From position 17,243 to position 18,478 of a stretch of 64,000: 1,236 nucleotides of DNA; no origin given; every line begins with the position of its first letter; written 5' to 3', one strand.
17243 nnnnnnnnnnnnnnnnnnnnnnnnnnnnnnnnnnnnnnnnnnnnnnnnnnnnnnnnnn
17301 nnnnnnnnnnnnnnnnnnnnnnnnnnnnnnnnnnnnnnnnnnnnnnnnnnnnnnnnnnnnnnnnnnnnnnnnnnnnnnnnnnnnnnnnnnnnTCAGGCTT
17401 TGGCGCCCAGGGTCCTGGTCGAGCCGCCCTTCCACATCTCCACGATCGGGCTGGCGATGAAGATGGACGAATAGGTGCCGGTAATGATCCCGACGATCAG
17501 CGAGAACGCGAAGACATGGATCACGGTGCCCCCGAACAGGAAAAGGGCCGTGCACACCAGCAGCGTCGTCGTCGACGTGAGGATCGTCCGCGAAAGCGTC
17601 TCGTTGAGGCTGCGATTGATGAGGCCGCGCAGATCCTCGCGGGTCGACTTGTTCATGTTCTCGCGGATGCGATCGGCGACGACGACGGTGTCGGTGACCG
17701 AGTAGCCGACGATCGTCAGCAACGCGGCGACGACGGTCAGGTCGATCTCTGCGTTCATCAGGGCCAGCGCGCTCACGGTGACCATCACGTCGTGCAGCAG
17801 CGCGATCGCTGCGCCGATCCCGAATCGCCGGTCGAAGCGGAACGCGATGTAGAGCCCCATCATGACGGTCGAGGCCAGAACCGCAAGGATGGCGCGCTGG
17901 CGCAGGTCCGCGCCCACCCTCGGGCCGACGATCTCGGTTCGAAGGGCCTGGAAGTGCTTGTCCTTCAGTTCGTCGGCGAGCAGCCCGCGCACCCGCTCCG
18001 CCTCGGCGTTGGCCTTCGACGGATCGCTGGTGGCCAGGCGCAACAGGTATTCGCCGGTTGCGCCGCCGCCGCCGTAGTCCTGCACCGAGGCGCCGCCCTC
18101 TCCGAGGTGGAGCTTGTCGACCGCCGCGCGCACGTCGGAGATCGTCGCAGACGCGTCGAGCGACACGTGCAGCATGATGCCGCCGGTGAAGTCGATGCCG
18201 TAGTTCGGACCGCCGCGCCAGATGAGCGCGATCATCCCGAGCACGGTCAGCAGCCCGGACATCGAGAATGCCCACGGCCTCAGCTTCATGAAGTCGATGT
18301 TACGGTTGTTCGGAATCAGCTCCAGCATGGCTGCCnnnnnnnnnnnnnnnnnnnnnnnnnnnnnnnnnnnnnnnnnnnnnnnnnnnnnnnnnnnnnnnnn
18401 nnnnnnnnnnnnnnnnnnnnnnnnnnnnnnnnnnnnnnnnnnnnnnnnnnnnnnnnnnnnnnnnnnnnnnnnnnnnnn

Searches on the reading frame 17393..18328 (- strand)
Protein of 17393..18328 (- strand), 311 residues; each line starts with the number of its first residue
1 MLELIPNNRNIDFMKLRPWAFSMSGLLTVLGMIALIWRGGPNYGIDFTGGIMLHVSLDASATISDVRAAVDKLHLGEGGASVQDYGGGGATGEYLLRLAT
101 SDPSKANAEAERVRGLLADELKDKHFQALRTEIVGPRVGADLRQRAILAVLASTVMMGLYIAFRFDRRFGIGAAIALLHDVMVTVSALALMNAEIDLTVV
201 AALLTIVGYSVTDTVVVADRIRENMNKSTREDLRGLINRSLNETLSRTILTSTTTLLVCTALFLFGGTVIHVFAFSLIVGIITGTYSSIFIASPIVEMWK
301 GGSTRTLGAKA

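Call 57: find_encoding_contigs(protein=window:17393-18328:-, flank=10000, max_places=1)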
Protein window:17393-18328:- (311 aa): 2 contigs read that carry it; 1 place shown.
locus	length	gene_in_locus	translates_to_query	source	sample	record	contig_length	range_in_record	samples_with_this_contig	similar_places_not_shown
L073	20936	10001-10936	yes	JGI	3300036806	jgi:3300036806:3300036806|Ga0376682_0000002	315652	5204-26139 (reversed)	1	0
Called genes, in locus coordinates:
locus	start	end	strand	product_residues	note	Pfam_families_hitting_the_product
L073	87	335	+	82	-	-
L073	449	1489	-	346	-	PF00348:polyprenyl_synt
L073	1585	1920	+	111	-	PF00037:Fer4 (weak), PF12838:Fer4_7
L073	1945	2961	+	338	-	PF03706:LPG_synthase_TM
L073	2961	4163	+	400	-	PF02441:Flavoprotein, PF04127:DFP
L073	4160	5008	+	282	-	PF03167:UDG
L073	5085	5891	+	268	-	PF01145:Band_7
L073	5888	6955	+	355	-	PF02547:Queuosine_synth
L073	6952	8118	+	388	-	PF01702:TGT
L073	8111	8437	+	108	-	PF02699:YajC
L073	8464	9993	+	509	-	PF07549:Sec_GG (weak), PF21760:SecD_1st, PF22599:SecDF_P1_head, PF02355:SecD_SecF_C, PF03176:MMPL (weak)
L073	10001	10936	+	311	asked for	PF02355:SecD_SecF_C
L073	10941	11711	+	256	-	PF01209:Ubie_methyltran, PF01135:PCMT (faint), PF13489:Methyltransf_23, PF07021:MetW, PF08241:Methyltransf_11, PF08242:Methyltransf_12, PF13649:Methyltransf_25, PF13847:Methyltransf_31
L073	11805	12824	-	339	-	PF02445:NadA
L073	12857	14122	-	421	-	PF08331:QueG_DUF1730, PF13484:Fer4_16, PF03130:HEAT_PBS (faint), PF13646:HEAT_2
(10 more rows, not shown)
